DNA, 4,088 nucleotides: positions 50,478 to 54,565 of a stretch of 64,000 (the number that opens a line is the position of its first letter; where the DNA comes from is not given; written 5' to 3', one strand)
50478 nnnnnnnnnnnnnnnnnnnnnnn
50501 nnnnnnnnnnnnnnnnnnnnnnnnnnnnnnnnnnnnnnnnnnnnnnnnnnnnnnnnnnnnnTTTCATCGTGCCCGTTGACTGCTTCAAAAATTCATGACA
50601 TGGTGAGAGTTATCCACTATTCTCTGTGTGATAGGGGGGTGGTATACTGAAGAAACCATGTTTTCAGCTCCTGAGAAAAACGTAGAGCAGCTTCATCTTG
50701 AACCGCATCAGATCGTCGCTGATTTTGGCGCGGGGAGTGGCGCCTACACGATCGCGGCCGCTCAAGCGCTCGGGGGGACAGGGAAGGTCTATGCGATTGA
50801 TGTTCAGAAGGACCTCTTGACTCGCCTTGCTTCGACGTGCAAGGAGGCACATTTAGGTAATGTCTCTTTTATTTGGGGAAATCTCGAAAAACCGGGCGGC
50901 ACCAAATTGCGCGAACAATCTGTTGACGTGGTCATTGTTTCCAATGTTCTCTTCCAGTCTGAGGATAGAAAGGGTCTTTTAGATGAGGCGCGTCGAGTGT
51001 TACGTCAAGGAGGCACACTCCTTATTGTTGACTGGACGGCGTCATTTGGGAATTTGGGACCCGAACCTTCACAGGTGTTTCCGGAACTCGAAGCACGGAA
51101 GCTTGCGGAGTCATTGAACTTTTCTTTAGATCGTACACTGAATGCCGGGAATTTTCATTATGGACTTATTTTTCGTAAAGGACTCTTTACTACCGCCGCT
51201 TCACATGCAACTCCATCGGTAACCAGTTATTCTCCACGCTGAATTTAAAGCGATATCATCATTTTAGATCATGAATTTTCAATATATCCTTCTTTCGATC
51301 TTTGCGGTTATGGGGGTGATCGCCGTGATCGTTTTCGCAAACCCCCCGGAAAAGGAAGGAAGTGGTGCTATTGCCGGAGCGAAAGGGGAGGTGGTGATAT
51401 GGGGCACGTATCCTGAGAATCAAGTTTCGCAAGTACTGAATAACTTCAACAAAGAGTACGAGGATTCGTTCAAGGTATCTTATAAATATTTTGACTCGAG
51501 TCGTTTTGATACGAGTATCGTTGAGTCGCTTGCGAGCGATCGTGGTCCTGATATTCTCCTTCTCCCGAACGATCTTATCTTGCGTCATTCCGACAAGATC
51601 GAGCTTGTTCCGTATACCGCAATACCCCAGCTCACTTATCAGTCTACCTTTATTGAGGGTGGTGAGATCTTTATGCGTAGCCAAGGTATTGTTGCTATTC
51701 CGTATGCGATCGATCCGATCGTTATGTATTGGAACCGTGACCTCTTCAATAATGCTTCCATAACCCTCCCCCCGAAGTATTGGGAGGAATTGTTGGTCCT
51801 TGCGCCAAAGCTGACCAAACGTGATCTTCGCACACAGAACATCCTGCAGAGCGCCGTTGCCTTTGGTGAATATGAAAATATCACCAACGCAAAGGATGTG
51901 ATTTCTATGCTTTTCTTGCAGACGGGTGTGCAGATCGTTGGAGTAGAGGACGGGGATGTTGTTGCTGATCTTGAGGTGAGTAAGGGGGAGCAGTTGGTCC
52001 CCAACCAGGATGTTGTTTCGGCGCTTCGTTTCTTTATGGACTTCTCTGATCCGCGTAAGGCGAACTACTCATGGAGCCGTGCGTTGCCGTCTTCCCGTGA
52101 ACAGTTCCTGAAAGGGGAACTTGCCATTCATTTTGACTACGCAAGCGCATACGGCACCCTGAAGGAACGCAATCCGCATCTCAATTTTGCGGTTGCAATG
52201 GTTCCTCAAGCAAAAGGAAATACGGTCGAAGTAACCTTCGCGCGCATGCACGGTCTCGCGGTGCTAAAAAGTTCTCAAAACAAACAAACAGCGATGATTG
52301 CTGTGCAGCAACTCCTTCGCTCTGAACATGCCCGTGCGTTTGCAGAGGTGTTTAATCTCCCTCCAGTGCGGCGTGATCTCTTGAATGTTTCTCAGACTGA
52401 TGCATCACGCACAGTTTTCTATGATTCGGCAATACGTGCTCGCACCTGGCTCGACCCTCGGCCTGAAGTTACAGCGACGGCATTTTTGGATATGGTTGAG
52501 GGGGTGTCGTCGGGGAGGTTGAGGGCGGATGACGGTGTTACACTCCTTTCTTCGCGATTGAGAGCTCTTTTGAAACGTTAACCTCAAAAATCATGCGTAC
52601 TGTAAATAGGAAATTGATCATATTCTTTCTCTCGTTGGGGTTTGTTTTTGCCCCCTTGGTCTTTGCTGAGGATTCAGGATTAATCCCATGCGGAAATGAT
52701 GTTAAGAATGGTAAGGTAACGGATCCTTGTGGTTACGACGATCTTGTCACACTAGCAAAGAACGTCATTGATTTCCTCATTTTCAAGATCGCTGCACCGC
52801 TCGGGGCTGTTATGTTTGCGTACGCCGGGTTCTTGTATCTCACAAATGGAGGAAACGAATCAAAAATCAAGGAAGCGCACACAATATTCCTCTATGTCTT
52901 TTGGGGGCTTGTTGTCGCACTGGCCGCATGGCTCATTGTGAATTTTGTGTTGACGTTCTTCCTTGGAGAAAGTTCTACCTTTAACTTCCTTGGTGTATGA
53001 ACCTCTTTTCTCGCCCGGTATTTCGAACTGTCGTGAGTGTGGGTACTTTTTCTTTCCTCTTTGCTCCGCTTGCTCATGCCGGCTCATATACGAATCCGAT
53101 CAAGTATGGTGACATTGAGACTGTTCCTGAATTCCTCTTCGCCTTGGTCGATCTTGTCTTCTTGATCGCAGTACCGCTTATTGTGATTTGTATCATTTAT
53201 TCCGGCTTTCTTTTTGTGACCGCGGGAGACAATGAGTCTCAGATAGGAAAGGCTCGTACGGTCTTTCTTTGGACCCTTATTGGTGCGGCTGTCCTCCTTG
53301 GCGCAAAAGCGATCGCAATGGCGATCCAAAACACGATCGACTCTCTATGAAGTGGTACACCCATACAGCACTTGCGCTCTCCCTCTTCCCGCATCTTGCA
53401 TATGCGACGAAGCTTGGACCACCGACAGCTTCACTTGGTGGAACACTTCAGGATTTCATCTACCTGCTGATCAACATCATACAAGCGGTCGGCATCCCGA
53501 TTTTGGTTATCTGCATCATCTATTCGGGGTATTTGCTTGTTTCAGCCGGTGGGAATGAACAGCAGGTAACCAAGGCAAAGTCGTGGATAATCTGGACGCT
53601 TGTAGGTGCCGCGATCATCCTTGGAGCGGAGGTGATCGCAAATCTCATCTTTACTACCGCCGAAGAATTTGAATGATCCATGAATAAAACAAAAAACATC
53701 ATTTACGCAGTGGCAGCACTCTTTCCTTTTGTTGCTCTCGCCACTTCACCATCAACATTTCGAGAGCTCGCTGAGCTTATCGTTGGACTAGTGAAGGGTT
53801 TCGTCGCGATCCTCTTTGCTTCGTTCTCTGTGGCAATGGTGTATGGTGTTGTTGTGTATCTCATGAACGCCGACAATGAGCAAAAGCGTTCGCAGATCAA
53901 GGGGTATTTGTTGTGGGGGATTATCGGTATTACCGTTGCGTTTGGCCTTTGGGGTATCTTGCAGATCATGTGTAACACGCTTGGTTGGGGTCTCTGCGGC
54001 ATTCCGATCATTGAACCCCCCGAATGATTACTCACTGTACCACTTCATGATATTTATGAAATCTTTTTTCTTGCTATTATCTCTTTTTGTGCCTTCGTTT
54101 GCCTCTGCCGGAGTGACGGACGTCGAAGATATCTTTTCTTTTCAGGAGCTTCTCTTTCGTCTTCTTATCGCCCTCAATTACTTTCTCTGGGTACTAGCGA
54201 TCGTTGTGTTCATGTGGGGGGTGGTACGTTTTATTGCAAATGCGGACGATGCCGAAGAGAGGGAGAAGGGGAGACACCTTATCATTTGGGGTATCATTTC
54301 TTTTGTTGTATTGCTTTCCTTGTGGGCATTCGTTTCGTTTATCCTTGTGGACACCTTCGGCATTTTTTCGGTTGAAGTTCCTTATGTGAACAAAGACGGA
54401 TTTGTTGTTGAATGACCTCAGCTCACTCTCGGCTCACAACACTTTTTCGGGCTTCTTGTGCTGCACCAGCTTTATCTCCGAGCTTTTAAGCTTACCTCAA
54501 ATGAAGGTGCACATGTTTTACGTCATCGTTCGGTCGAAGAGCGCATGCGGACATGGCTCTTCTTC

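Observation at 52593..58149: Tandem array of eight paralogous small two-helix secreted proteins (VirB2/TrbC-pilin-like) next to a 497-aa polytopic membrane protein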

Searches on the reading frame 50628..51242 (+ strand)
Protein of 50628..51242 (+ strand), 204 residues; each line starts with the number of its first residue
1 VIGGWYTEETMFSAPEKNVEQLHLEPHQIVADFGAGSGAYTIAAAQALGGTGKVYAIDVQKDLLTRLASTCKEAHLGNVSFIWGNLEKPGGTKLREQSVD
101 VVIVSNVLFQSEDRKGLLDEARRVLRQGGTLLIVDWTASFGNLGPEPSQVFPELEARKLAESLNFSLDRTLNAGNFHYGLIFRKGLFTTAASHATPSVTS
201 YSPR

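Call 92: search_protein_families(library=pfam, max_evalue=0.001, proteins=[window:50628-51242:+])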
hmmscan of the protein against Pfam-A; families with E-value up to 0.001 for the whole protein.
window:50628-51242:+ (204 aa): 15 families
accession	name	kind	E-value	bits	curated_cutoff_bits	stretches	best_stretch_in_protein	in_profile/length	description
PF13847.12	Methyltransf_31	-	6.7e-17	62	27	1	27-137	4-113/145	Methyltransferase domain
PF13649.12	Methyltransf_25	-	7.5e-16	59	27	1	30-129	1-97/97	Methyltransferase domain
PF08241.18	Methyltransf_11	-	1e-15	58.6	21.2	1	32-133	2-95/95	Methyltransferase domain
PF08242.18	Methyltransf_12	-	5.9e-12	46.6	30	1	32-131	2-98/98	Methyltransferase domain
PF01209.24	Ubie_methyltran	-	7.9e-11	42.2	20.1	1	28-136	49-154/233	ubiE/COQ5 methyltransferase family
PF05175.20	MTS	-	2.1e-07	31.2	23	1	20-134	25-139/170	Methyltransferase small domain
PF01269.23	Fibrillarin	-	3.8e-06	26.7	27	1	17-162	62-201/227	Fibrillarin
PF01728.25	FtsJ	-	5.6e-06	26.8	24.1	1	20-103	14-96/181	FtsJ-like methyltransferase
PF13489.12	Methyltransf_23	-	1.4e-05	25.4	27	1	10-155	4-124/164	Methyltransferase domain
PF06325.19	PrmA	-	1.5e-05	25.1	22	1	20-132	156-257/296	Ribosomal protein L11 methyltransferase (PrmA)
PF01135.25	PCMT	-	5.2e-05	23.6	20.3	1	18-84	65-131/210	Protein-L-isoaspartate(D-aspartate) O-methyltransferase (PCMT)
PF00891.24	Methyltransf_2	-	0.00012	22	22.3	1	16-139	52-170/210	O-methyltransferase domain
PF09243.16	Rsm22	-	0.00046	20.1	23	1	26-135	35-140/275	Mitochondrial small ribosomal subunit Rsm22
PF05148.21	Methyltransf_8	-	0.00052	20.4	27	0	94-140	118-163/219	Hypothetical methyltransferase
PF13578.12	Methyltransf_24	-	0.00061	21.1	26.3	1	34-135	4-104/105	Methyltransferase domain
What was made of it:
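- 50628..51242 (+): SAM-dependent methyltransferase (204 aa), a conserved upstream neighbour (gyrA, MT, SBP, array). Pfam Methyltransf_11/25/31 (call 92).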

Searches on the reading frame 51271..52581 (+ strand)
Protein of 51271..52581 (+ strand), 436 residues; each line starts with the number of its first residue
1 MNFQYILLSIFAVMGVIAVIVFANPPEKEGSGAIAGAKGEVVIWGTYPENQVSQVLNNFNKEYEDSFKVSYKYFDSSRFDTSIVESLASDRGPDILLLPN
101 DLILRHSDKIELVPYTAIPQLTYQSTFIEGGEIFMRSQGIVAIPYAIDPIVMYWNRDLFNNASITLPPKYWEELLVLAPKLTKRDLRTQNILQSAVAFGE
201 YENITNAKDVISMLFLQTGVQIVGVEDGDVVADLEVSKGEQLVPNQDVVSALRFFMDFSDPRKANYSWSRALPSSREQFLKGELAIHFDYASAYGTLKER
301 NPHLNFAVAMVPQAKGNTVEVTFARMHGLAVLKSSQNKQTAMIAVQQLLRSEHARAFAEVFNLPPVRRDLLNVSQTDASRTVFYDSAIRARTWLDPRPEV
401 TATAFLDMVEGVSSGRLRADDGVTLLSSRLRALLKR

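Call 8: search_protein_families(library=pfam, max_evalue=0.001, proteins=[window:51271-52581:+])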
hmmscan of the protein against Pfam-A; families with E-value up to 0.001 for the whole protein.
window:51271-52581:+ (436 aa): 2 families
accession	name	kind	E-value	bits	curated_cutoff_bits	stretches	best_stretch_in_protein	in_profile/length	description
PF13416.11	SBP_bac_8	-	8e-21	75.5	27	1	55-371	2-266/279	Bacterial extracellular solute-binding protein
PF01547.30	SBP_bac_1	-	7.2e-13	49.6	26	1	54-342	12-294/307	Bacterial extracellular solute-binding protein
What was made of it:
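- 51271..52581 (+): Solute-binding-protein-like gene (436 aa, one N-terminal TM anchor). It lies directly upstream of pilin 1 (11-bp gap) and is probably in the same operon. Pfam SBP_bac_8 75.5 bits, SBP_bac_1 49.6 bits (call 8).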

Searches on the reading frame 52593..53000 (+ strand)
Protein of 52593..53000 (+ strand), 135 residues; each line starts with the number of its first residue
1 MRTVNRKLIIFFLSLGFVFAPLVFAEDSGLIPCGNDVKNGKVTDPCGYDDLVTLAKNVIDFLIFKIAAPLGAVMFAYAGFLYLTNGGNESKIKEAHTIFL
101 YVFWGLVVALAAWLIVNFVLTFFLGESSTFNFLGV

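Call 3: search_protein_families(library=pfam, max_evalue=1, proteins=[window:52593-53000:+])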
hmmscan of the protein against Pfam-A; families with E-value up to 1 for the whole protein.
window:52593-53000:+ (135 aa): 2 families
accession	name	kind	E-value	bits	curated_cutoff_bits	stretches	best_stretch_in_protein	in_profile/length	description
PF18895.5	T4SS_pilin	-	5.9e-09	36.3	26.6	1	51-119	5-71/71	Type IV secretion system pilin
PF04956.18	TrbC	-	0.00015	22.3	27.9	1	9-118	14-97/98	TrbC/VIRB2 pilin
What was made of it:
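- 52593..53000 (+): Pilin paralog 1 (135 aa). It has the longest N-terminal extension, with two Cys. PF18895 36.3 bits (call 3).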

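Call 24: search_protein_families(library=ncbifam, max_evalue=0.01, proteins=[window:52593-53000:+])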
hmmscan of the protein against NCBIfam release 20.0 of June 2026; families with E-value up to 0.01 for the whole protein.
window:52593-53000:+ (135 aa): 1 family
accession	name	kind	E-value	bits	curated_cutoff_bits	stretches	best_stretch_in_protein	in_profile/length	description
NF045849.1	ICE_MMCAP2_0565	equivalog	0.0013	18.3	40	1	68-121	25-78/80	Mbov_0395 family pilin-like conjugal transfer protein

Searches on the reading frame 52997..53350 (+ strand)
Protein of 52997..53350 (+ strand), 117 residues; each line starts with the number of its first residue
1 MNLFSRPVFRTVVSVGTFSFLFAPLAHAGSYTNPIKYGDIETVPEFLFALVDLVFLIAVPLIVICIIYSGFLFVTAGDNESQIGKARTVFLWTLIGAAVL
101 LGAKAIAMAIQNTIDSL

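Call 3: search_protein_families(library=pfam, max_evalue=1, proteins=[window:52997-53350:+])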
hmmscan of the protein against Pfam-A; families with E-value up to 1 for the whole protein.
window:52997-53350:+ (117 aa): 5 families
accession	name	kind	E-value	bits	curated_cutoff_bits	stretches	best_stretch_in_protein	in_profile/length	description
PF18895.5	T4SS_pilin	-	5e-07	30.2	26.6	1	42-108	4-69/71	Type IV secretion system pilin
PF19607.4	DUF6112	-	2.8e-05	24.3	25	1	38-105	11-75/88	Family of unknown function (DUF6112)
PF04956.18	TrbC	-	0.00013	22.5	27.9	1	9-108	11-96/98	TrbC/VIRB2 pilin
PF14147.11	Spore_YhaL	-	0.24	11.6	27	1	61-83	7-29/52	Sporulation protein YhaL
PF17370.7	DUF5392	-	0.48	10.9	25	1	56-108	32-84/139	Family of unknown function (DUF5392)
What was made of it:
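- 52997..53350 (+): Pilin paralog 2 (117 aa). Its start overlaps the stop of paralog 1 by 4 bp. PF18895 30.2 bits (call 3).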

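Call 24: search_protein_families(library=ncbifam, max_evalue=0.01, proteins=[window:52997-53350:+])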
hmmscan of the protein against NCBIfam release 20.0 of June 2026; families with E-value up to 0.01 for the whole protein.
window:52997-53350:+ (117 aa): 0 families

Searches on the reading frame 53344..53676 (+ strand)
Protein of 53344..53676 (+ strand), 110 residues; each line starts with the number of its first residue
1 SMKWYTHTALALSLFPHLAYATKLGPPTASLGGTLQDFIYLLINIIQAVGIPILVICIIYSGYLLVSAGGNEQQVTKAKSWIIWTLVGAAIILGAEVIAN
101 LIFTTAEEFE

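Call 3: search_protein_families(library=pfam, max_evalue=1, proteins=[window:53344-53676:+])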
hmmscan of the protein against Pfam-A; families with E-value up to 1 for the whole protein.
window:53344-53676:+ (110 aa): 7 families
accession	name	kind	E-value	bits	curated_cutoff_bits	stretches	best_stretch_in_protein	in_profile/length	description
PF18895.5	T4SS_pilin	-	4.4e-10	39.9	26.6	1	33-102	3-71/71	Type IV secretion system pilin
PF04956.18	TrbC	-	1.1e-08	35.6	27.9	1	7-102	16-98/98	TrbC/VIRB2 pilin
PF19607.4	DUF6112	-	0.0031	17.7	25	1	33-97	14-75/88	Family of unknown function (DUF6112)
PF08006.16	HAAS_TM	-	0.012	16.1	28.3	1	42-93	16-64/117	HAAS transmembrane region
PF16926.10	HisKA_4TM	-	0.087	13.1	22.6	1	53-99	41-82/130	Archaeal 4TM region of histidine kinase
PF14147.11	Spore_YhaL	-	0.21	11.7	27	1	54-76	8-30/52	Sporulation protein YhaL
PF10661.14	EssA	-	0.29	11.4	24.1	1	67-102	107-143/147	WXG100 protein secretion system (Wss), protein EssA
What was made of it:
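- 53347..53676 (+): Pilin paralog 3 (109 aa, revised start). It overlaps the stop of paralog 2 by 4 bp. PF18895 39.9 bits and PF04956 TrbC/VirB2 35.6 bits, both above cut-off (call 3).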

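Call 24: search_protein_families(library=ncbifam, max_evalue=0.01, proteins=[window:53347-53676:+])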
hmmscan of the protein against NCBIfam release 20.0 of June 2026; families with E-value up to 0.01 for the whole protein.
window:53347-53676:+ (109 aa): 1 family
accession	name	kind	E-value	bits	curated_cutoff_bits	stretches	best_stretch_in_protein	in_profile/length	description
NF045849.1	ICE_MMCAP2_0565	equivalog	0.00092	18.8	40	1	31-104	6-79/80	Mbov_0395 family pilin-like conjugal transfer protein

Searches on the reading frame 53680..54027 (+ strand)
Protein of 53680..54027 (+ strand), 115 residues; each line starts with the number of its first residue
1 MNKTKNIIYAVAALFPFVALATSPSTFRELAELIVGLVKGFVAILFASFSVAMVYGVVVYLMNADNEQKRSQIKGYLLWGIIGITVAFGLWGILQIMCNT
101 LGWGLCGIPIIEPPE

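Call 3: search_protein_families(library=pfam, max_evalue=1, proteins=[window:53680-54027:+])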
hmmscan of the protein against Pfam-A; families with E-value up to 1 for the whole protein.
window:53680-54027:+ (115 aa): 2 families
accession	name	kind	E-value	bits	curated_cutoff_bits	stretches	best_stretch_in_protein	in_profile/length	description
PF18895.5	T4SS_pilin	-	7.5e-07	29.6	26.6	1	29-95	4-69/71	Type IV secretion system pilin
PF05875.18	Ceramidase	-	0.0002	21.3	32.5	1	41-101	132-194/259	Ceramidase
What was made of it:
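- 53680..54027 (+): Pilin paralog 4 (115 aa). PF18895 29.6 bits (call 3).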

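Call 24: search_protein_families(library=ncbifam, max_evalue=0.01, proteins=[window:53680-54027:+])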
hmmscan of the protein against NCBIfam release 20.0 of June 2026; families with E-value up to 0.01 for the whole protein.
window:53680-54027:+ (115 aa): 1 family
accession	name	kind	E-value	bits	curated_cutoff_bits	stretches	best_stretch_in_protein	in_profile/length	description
NF045849.1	ICE_MMCAP2_0565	equivalog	3e-07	30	40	1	34-98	13-77/80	Mbov_0395 family pilin-like conjugal transfer protein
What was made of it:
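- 53680..54027 (+): NF045849 pilin-like conjugal transfer protein 30 bits, below cut-off (call 24).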

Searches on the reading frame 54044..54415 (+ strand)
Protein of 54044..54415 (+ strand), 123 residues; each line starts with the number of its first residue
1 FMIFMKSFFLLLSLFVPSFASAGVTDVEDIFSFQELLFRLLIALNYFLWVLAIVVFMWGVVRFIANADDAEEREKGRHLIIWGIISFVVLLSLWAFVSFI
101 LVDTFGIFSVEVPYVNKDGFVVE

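Call 3: search_protein_families(library=pfam, max_evalue=1, proteins=[window:54044-54415:+])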
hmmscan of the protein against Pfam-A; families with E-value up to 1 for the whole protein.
window:54044-54415:+ (123 aa): 6 families
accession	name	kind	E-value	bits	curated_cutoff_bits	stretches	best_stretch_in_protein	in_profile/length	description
PF18895.5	T4SS_pilin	-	1e-10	42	26.6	1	40-100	12-71/71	Type IV secretion system pilin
PF03729.18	DUF308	-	0.00031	21.4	25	1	37-89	14-67/73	Short repeat of unknown function (DUF308)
PF00335.26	Tetraspanin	-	0.0068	16.5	32.1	1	40-100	4-66/225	Tetraspanin family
PF13687.11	DUF4153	-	0.058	13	27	1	10-113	97-208/373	Domain of unknown function (DUF4153)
PF14965.11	BRI3BP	-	0.11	12.5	27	1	37-94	93-147/179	Negative regulator of p53/TP53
PF04123.18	DUF373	-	0.36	10.7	28.3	1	21-108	236-325/335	Domain of unknown function (DUF373)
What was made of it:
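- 54047..54415 (+): Pilin paralog 5 (122 aa, revised start). PF18895 42 bits (call 3).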

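Call 24: search_protein_families(library=ncbifam, max_evalue=0.01, proteins=[window:54047-54415:+])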
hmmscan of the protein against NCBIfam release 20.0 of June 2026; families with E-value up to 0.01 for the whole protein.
window:54047-54415:+ (122 aa): 1 family
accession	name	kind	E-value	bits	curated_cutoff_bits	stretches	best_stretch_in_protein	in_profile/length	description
NF045849.1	ICE_MMCAP2_0565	equivalog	1.3e-09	37.6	40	1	33-100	10-77/80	Mbov_0395 family pilin-like conjugal transfer protein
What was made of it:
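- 54047..54415 (+): NF045849 37.6 bits against a cut-off of 40 (call 24).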
